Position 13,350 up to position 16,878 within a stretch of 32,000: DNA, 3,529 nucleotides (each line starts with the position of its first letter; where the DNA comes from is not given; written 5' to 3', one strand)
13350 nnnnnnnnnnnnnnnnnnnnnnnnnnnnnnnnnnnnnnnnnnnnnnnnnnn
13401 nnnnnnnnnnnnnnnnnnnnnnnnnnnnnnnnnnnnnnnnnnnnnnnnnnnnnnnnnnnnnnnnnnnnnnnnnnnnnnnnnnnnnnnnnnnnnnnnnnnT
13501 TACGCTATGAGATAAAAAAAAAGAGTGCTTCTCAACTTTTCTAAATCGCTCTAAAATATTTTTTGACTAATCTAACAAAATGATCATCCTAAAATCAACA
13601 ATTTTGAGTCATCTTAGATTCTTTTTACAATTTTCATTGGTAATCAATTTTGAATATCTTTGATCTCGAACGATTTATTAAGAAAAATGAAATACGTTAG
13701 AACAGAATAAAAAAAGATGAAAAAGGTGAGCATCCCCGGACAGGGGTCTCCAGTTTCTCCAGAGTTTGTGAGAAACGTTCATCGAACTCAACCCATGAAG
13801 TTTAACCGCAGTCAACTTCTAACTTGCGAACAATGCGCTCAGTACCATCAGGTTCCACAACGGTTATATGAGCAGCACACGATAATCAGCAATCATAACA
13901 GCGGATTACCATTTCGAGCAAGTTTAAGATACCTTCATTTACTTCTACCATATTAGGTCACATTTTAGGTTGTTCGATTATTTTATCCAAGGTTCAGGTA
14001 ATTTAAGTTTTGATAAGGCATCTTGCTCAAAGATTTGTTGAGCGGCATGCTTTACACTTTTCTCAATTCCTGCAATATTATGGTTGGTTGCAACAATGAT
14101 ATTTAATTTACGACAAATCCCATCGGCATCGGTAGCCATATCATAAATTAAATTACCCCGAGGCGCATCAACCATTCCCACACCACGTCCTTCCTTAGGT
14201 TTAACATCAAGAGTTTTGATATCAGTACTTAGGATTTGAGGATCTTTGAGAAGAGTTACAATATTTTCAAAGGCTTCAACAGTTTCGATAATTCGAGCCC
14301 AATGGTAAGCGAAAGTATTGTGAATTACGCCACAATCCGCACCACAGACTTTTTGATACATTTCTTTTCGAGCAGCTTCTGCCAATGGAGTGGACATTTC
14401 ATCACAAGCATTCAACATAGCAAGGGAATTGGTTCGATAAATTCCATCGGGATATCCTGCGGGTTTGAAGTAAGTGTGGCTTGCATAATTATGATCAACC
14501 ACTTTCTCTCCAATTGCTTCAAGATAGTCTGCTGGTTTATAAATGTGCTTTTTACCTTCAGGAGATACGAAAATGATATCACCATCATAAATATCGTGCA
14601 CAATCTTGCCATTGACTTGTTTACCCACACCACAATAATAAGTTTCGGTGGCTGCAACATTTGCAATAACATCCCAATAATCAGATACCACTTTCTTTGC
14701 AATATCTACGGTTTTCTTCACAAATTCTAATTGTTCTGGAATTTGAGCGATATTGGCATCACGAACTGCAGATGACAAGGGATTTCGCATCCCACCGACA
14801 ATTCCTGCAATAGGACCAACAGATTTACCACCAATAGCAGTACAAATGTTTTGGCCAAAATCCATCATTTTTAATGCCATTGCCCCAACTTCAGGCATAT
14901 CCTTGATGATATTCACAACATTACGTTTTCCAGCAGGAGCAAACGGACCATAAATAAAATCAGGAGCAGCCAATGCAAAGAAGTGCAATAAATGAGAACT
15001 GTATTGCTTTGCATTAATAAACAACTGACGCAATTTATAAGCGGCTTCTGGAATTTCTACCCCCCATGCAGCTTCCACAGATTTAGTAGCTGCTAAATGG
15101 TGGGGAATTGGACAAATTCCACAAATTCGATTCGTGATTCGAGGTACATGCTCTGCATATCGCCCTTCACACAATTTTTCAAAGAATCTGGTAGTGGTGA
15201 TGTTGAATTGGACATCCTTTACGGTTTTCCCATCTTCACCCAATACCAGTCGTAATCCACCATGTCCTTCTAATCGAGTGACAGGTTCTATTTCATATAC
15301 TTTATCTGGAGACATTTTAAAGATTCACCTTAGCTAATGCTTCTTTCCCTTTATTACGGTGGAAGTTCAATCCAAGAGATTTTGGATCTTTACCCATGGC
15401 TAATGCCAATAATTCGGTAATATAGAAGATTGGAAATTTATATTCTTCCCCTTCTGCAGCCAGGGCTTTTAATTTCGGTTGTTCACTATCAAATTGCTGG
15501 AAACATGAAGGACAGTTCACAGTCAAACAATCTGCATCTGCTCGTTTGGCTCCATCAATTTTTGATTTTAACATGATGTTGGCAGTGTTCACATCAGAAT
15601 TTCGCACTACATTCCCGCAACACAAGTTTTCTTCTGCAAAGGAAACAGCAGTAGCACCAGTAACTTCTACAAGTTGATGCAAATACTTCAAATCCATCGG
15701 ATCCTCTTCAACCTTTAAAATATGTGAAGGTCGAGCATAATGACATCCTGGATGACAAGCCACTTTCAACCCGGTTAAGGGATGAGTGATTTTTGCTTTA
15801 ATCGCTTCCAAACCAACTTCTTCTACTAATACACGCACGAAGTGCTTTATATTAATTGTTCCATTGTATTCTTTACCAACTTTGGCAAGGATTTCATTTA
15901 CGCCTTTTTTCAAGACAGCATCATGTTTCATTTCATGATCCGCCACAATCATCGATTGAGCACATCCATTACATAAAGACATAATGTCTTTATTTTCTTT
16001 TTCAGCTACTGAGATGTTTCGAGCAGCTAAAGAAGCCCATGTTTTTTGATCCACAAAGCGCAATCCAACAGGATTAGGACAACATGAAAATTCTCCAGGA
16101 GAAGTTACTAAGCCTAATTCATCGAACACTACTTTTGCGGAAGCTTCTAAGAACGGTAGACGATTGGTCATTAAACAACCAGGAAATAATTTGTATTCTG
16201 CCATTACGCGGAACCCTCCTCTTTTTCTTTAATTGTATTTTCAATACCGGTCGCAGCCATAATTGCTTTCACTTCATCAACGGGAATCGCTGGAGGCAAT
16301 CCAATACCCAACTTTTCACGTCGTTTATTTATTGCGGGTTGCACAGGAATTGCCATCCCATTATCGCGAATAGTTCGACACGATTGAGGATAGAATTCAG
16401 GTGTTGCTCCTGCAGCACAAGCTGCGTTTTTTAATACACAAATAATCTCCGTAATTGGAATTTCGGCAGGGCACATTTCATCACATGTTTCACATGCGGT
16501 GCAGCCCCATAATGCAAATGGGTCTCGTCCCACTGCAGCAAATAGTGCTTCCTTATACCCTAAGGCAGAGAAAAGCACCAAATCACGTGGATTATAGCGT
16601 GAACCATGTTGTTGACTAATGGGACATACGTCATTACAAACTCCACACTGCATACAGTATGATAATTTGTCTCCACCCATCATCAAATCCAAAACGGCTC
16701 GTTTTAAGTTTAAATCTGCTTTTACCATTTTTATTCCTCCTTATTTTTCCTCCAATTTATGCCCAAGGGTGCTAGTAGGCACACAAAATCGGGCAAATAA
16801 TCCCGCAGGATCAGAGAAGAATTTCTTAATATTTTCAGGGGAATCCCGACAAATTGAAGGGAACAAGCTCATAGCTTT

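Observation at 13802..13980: Hidden UGA-containing mini-gene completes a split [NiFeSe] hydrogenase (VhuU-like selenopeptide)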

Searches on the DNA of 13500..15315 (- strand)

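Call 10: search_rna_families(source=window, start=13500, end=14100, threshold=evalue, max_evalue=10, show_alignments=3)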
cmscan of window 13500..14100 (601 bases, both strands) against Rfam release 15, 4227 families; matches with E-value up to 10: 2.
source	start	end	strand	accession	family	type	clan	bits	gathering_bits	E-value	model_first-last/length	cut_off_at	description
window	13621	13752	+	RF02194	HPnc0260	Gene; antisense;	-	26.2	59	2.2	1-156/156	no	Bacterial antisense RNA HPnc0260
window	13678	13767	+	RF01675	CrcZ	Gene; sRNA;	-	13.9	95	0.17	1-398/398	no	Pseudomonas sRNA CrcZ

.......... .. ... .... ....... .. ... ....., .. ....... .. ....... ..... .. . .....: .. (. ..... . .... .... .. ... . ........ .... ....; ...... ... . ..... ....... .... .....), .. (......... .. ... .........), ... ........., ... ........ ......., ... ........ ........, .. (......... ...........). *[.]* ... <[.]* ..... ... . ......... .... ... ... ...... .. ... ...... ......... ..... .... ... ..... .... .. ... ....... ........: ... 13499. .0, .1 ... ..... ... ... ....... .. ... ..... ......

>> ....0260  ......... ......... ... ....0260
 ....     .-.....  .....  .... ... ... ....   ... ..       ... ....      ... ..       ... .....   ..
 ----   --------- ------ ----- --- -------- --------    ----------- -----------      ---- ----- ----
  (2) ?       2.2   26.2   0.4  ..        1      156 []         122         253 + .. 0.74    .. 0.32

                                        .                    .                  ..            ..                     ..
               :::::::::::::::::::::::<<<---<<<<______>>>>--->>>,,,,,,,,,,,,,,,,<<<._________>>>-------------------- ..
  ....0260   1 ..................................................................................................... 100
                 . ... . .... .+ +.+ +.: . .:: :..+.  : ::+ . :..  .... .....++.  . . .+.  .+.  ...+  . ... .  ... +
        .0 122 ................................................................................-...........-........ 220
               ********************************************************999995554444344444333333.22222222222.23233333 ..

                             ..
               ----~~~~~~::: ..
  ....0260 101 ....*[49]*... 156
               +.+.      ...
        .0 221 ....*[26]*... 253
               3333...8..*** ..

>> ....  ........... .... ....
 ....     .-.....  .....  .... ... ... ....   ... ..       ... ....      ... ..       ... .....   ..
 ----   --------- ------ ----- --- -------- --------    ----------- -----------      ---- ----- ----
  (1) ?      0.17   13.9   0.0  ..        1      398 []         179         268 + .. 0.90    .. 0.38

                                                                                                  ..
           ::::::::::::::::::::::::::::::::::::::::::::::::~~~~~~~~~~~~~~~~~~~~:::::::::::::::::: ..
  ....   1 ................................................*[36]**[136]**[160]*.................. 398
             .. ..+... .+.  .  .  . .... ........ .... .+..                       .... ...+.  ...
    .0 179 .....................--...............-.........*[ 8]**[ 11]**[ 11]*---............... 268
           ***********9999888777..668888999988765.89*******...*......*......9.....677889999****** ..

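Call 36: build_rna_model(alignment_id=A3, structure=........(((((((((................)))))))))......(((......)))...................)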
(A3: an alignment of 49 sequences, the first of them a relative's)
Model R1 built from alignment A3 (49 sequences, 79 columns); structure: as given.
model positions 68; base pairs 12; branch points 1; effective number of sequences 3.13; information 0.827 bits per position. Calibrated on 0.2 Mb of random sequence (short: E-values are rough).
structure used (alignment columns):
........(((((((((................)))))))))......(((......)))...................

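Call 37: search_with_rna_model(model_id=R1, source=window, filters=off, max_evalue=10, show_alignments=3)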
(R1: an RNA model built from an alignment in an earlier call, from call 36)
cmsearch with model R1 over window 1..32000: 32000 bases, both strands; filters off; matches with E-value up to 10: 19.
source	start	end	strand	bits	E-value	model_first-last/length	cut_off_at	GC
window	28375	28399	-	13.3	0.47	1-68/68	no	0.32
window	22626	22705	+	12.4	0.74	1-68/68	no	0.32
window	6749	6768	+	11.7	1.1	1-68/68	no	0.3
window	27433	27505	+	11.5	1.2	1-68/68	no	0.32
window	923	993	+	10.6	2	1-68/68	no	0.35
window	11659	11680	+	10.1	2.8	1-68/68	no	0.36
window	13558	13590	-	9.7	3.4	1-68/68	no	0.24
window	9675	9733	-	9.6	3.5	1-68/68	no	0.37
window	17385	17425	-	9.3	4.3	1-68/68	no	0.39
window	15314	15396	-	8.8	5.6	1-68/68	no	0.35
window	29494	29548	-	8.8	5.6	1-68/68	no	0.24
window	10920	10934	+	8.7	5.9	1-68/68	no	0.13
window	1180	1198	+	8.7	5.9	1-68/68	no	0.16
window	31973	32000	-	8.5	6.6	1-68/68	no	0.18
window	28641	28667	-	8.4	7.1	1-68/68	no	0.33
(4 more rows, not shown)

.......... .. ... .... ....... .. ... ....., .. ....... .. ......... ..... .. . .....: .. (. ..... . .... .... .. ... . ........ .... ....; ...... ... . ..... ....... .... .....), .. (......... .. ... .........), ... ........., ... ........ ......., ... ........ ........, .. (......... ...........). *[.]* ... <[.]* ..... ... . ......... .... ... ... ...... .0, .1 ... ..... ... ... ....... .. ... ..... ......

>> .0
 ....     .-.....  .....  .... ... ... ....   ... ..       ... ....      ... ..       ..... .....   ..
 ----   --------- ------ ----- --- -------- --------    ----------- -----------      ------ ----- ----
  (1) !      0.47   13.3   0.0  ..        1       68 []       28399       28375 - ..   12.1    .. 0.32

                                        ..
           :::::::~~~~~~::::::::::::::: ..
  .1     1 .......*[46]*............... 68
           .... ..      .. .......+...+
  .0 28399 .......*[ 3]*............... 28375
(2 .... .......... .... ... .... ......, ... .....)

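Call 40: build_rna_model(alignment_id=A6, structure=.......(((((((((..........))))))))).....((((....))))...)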
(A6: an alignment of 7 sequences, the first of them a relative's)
Model R2 built from alignment A6 (7 sequences, 55 columns); structure: as given.
model positions 55; base pairs 13; branch points 1; effective number of sequences 6.38; information 1.011 bits per position. Calibrated on 0.2 Mb of random sequence (short: E-values are rough).
structure used (alignment columns):
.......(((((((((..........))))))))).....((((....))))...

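Call 42: search_with_rna_model(model_id=R2, source=window, filters=off, max_evalue=10, show_alignments=2)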
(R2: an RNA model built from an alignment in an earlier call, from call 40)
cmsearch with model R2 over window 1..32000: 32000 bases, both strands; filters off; matches with E-value up to 10: 13.
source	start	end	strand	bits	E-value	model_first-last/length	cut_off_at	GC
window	13731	13785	-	64.8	1.1e-17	1-55/55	no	0.53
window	24899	24941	-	7.9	1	1-55/55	no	0.42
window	23781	23792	+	7.3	1.5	16-27/55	no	0.42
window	15876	15924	-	5.6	5.1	1-55/55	no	0.39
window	27639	27683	+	5.4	5.7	1-55/55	no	0.51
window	19167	19209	+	5.2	6.6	1-55/55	no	0.4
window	13974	14036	+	5.2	6.7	1-55/55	no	0.3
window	10993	11050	-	5.1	7.2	1-55/55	no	0.41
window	14846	14883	-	4.9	8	1-55/55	no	0.34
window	20574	20603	+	4.9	8.2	1-55/55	no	0.37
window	19482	19491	+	4.8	8.5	1-55/55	no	0.4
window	21749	21809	+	4.8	8.6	1-55/55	no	0.21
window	4606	4635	+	4.6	10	1-55/55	no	0.33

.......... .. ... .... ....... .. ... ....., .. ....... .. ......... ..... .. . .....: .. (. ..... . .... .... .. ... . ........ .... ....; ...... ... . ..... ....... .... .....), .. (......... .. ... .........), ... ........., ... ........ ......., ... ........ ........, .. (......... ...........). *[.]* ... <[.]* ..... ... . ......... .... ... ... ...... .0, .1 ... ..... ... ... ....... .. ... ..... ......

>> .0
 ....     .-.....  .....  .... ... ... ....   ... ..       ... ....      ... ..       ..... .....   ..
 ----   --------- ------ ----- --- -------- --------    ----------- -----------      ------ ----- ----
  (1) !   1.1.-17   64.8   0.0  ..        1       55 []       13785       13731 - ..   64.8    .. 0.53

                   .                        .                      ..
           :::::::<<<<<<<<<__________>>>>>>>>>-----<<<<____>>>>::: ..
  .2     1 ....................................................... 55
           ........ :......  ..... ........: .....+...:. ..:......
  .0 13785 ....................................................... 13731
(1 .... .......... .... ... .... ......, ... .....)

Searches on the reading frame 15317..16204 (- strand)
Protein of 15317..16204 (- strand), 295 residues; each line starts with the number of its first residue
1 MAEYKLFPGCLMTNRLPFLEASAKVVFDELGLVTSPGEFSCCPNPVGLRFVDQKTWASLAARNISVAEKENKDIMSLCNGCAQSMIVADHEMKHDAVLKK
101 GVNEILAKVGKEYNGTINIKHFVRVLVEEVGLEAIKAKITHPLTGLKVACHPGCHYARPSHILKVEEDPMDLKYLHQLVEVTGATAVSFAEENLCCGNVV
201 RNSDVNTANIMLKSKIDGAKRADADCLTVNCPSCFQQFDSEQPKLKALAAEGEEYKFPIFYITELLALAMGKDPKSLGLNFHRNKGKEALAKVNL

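Call 7: search_protein_families(library=pfam, proteins=[window:15317-16204:-])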
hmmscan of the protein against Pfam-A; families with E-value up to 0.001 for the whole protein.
window:15317-16204:- (295 aa): 1 family
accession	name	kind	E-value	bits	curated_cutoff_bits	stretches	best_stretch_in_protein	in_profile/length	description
PF02754.22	CCG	-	2.1e-23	82.7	20.6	2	148-238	1-84/85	Cysteine-rich domain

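Call 11: search_protein_families(library=ncbifam, proteins=[window:15317-16204:-])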
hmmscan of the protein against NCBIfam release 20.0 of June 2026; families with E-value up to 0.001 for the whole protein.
window:15317-16204:- (295 aa): 5 families
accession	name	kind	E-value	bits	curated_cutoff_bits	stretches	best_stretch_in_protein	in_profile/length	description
TIGR03288.1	CoB_CoM_SS_B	equivalog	1.8e-78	263.7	345.15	1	3-293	1-290/290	CoB--CoM heterodisulfide reductase subunit B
NF042965.1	MFR_anch_SdhE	equivalog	4.1e-37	128.3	500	1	3-281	2-273/282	8-methylmenaquinol:fumarate reductase membrane anchor subunit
NF041780.1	hetero_SS_HdrB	equivalog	3e-31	108.8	450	1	5-282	7-294/304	ferredoxin:CoB-CoM heterodisulfide reductase subunit HdrB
NF045670.1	quin_L_LdhH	equivalog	1.9e-17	62.8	800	1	5-238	470-685/706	L-lactate dehydrogenase (quinone) large subunit LdhH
NF004898.0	PRK06259.1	equivalog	4.4e-14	52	385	1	5-239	265-464/488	fumarate reductase (CoM/CoB) subunit TfrB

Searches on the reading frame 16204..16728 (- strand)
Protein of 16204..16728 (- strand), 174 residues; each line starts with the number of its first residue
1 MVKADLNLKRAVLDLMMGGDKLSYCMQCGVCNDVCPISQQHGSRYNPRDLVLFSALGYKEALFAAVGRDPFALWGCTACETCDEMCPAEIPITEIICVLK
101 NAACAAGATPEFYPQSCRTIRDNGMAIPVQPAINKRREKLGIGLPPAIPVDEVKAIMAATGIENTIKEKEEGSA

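Call 7: search_protein_families(library=pfam, proteins=[window:16204-16728:-])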
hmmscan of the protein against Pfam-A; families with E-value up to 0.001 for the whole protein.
window:16204-16728:- (174 aa): 5 families
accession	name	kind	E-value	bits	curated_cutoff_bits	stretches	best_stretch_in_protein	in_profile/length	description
PF13183.11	Fer4_8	-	6.6e-12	46.2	27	1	22-90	2-68/68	4Fe-4S dicluster domain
PF13534.11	Fer4_17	-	2.7e-06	28.3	22.2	1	25-90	2-60/61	4Fe-4S dicluster domain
PF14697.11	Fer4_21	-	0.00049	20.6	35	0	23-38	39-54/59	4Fe-4S dicluster domain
PF12797.12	Fer4_2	-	0.00053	20.2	24.5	0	23-36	8-21/22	4Fe-4S binding domain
PF13237.11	Fer4_10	-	0.00064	20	25.5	1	22-87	6-53/53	4Fe-4S dicluster domain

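Call 11: search_protein_families(library=ncbifam, proteins=[window:16204-16728:-])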
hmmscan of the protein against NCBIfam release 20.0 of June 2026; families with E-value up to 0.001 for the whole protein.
window:16204-16728:- (174 aa): 15 families
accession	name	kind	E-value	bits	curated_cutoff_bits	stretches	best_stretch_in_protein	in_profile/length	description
TIGR03290.1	CoB_CoM_SS_C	equivalog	6.2e-22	78.1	160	1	23-147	2-119/144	CoB--CoM heterodisulfide reductase subunit C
NF041890.1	hdrC_Methbact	equivalog_domain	3.3e-14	52.9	270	1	20-108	26-106/192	ferredoxin:CoB-CoM heterodisulfide reductase subunit HdrC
NF038018.1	qmoC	equivalog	2.1e-12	47.2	300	1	16-115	11-103/360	quinone-interacting membrane-bound oxidoreductase complex subunit QmoC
NF041779.1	hetero_SS_HdrC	equivalog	3.9e-08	33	350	1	22-107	30-107/198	ferredoxin:CoB-CoM heterodisulfide reductase subunit HdrC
NF045670.1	quin_L_LdhH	equivalog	1.4e-06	26.9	800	1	23-105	304-385/706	L-lactate dehydrogenase (quinone) large subunit LdhH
NF004616.0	PRK05950.1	subfamily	5.4e-06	25.7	228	1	20-103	144-233/238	succinate dehydrogenase iron-sulfur subunit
NF009227.0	PRK12577.1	equivalog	3.1e-05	22.8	349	1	68-102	203-237/330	succinate dehydrogenase/fumarate reductase iron-sulfur subunit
TIGR00273.1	TIGR00273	equivalog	3.2e-05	23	444.8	1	24-110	294-379/432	LutB/LldF family L-lactate oxidation iron-sulfur protein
NF006391.0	PRK08640.1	equivalog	4e-05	22.6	244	1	21-102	151-238/254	succinate dehydrogenase iron-sulfur subunit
TIGR00384.1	dhsB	subfamily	5.3e-05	22.8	88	1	20-96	137-218/222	succinate dehydrogenase and fumarate reductase iron-sulfur protein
NF008369.0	PRK11168.1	equivalog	5.4e-05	22.2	278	1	20-103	8-87/401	anaerobic glycerol-3-phosphate dehydrogenase subunit C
TIGR03379.1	glycerol3P_GlpC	equivalog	0.00011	21.1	279.9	1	23-102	5-80/397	anaerobic glycerol-3-phosphate dehydrogenase subunit GlpC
NF004898.0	PRK06259.1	equivalog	0.00021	20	385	1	20-113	131-226/488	fumarate reductase (CoM/CoB) subunit TfrB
TIGR01945.1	rnfC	subfamily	0.00065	18.3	245.95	1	21-101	361-429/435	RnfABCDGE type electron transport complex subunit C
NF045724.1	ferredox_TmcB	equivalog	0.00076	18.2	735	0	24-115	42-140/430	electron transfer complex ferredoxin TmcB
